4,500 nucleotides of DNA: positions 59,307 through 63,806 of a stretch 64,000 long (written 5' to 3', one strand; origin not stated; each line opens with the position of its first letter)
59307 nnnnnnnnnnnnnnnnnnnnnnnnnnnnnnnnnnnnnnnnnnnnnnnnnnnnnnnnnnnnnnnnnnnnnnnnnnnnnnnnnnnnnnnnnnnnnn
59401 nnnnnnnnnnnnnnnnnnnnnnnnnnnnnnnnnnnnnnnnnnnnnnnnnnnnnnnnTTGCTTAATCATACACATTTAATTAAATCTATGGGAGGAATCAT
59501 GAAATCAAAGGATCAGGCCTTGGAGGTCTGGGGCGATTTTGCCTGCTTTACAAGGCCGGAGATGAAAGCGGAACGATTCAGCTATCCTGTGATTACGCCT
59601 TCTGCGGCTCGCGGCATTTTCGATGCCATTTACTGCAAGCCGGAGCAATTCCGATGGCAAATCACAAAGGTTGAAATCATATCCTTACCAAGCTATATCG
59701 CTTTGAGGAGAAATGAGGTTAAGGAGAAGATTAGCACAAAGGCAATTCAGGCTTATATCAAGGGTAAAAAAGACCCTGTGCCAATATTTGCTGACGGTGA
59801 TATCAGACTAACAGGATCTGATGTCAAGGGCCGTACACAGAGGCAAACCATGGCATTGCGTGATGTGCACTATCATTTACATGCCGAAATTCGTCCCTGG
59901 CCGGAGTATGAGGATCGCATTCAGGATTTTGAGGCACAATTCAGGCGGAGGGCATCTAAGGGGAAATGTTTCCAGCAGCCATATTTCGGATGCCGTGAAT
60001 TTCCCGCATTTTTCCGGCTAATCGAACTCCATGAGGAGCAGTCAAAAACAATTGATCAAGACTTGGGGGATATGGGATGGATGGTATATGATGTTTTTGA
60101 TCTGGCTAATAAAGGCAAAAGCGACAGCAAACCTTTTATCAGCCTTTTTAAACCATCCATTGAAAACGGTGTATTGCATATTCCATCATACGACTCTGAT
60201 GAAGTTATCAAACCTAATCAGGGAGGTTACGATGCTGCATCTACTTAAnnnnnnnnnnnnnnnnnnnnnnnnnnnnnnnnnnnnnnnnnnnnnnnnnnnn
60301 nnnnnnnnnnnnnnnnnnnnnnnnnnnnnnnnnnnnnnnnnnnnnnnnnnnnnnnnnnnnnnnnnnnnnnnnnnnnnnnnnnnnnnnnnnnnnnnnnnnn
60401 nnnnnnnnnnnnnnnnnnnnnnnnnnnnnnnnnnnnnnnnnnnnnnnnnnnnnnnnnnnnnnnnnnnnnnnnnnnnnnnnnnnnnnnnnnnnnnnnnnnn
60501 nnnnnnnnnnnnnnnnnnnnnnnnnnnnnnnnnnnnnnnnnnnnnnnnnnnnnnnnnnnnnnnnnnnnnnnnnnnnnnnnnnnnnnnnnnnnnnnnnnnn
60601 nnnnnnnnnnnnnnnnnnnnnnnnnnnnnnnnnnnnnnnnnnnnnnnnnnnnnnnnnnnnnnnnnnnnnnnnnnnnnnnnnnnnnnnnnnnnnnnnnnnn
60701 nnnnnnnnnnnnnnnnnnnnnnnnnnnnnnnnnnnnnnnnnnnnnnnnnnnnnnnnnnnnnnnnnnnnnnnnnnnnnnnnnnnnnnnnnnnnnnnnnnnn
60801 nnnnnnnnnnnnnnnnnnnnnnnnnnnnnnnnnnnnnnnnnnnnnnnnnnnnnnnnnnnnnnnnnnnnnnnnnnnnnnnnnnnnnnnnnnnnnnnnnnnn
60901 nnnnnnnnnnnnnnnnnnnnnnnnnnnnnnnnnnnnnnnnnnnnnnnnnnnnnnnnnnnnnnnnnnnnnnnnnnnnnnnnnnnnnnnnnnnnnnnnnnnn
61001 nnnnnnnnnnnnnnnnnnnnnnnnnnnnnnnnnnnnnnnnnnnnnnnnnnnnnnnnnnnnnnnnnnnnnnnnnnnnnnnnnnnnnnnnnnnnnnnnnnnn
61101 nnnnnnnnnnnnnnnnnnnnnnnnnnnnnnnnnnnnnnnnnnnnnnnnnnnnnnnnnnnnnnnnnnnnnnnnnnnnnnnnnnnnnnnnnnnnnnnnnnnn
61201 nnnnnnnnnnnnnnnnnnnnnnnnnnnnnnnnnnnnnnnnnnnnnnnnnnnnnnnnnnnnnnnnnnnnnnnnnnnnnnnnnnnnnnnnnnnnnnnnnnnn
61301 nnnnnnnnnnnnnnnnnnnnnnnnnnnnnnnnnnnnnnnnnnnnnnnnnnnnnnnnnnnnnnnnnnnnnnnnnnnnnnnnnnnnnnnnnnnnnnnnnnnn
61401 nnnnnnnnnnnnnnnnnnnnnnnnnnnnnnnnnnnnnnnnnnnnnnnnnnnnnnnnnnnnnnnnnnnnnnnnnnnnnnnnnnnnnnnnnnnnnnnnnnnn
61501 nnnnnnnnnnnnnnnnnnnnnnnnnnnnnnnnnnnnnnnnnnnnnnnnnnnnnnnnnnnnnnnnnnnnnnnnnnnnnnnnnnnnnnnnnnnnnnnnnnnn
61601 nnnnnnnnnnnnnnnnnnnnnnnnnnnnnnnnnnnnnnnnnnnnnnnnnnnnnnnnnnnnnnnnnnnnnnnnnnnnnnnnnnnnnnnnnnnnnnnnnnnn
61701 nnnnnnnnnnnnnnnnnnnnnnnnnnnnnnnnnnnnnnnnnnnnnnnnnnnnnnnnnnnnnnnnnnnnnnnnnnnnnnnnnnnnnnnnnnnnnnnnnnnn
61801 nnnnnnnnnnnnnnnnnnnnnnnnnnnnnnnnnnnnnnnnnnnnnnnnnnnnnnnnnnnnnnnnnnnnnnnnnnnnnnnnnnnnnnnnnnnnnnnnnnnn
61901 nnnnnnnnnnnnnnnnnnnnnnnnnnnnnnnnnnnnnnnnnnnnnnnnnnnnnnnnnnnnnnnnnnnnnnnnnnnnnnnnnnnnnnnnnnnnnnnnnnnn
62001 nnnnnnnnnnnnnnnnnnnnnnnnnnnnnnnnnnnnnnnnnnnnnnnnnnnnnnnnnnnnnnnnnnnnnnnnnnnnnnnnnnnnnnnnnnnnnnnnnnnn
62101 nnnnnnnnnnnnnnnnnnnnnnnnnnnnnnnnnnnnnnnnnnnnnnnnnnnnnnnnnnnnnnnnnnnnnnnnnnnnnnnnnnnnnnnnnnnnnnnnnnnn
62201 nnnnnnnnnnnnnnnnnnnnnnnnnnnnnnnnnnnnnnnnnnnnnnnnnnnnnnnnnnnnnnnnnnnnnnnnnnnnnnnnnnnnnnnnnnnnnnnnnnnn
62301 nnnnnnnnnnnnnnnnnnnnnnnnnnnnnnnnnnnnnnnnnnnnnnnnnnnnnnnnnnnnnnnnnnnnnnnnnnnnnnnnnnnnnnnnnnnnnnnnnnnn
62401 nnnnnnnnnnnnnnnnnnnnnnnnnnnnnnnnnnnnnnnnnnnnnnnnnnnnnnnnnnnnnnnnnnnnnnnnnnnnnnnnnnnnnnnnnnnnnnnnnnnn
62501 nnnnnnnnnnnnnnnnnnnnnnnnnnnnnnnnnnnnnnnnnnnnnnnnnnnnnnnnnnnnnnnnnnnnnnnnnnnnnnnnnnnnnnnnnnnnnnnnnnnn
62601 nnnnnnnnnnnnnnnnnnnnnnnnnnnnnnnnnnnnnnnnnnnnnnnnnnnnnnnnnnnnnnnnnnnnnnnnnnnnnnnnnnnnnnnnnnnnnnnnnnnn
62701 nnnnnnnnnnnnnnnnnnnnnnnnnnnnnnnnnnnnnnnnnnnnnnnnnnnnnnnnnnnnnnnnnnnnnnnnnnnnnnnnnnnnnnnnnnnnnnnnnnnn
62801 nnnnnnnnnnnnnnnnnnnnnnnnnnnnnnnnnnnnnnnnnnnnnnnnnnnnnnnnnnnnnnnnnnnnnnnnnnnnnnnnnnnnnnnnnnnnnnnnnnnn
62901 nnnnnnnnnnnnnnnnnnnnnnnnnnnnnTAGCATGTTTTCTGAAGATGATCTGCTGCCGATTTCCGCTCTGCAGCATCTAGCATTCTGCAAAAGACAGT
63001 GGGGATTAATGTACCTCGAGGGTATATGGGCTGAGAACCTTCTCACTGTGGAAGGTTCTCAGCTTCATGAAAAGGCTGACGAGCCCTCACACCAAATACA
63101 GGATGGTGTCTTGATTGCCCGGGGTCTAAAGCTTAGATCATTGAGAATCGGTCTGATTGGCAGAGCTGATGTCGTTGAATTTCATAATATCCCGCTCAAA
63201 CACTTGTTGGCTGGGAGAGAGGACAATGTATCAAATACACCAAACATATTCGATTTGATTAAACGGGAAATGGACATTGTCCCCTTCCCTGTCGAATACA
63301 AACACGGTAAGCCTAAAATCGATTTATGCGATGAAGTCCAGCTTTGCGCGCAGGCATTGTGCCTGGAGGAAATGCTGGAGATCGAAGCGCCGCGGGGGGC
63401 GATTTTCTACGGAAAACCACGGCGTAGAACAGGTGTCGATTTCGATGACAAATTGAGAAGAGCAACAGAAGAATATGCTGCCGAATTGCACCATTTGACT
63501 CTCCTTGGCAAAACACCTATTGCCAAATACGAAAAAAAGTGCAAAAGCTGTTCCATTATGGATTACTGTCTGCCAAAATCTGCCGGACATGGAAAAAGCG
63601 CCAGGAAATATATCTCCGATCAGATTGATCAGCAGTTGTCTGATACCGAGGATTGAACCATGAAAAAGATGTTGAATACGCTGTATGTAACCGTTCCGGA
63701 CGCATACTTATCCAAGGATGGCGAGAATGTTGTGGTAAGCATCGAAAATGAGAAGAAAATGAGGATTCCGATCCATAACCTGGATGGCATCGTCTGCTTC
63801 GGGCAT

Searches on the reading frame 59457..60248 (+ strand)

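Call 75: search_protein_families(library=ncbifam, proteins=[window:59457-60248:+], max_evalue=0.001)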
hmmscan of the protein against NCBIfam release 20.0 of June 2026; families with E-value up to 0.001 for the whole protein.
window:59457-60248:+ (263 aa): 2 families
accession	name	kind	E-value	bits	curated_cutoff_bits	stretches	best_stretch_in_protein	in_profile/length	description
TIGR01876.1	cas_Cas5d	exception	2.5e-40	138.8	85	1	22-250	1-202/203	type I-C CRISPR-associated protein Cas5c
TIGR02593.1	CRISPR_cas5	subfamily_domain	1.2e-15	56.9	17.8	1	22-59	4-41/43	CRISPR-associated protein Cas5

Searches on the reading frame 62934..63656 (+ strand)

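Call 75: search_protein_families(library=ncbifam, proteins=[window:62934-63656:+], max_evalue=0.001)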
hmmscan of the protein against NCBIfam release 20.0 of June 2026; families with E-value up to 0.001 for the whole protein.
window:62934-63656:+ (240 aa): 2 families
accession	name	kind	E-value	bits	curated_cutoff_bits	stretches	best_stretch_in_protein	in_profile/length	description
TIGR00372.1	cas4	equivalog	9.2e-34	116.8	65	1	9-214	2-180/180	CRISPR-associated protein Cas4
NF049935.1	cas4g_cas1g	exception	7e-31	107.3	560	2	106-220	79-197/546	CRISPR-associated endonuclease Cas4g/Cas1g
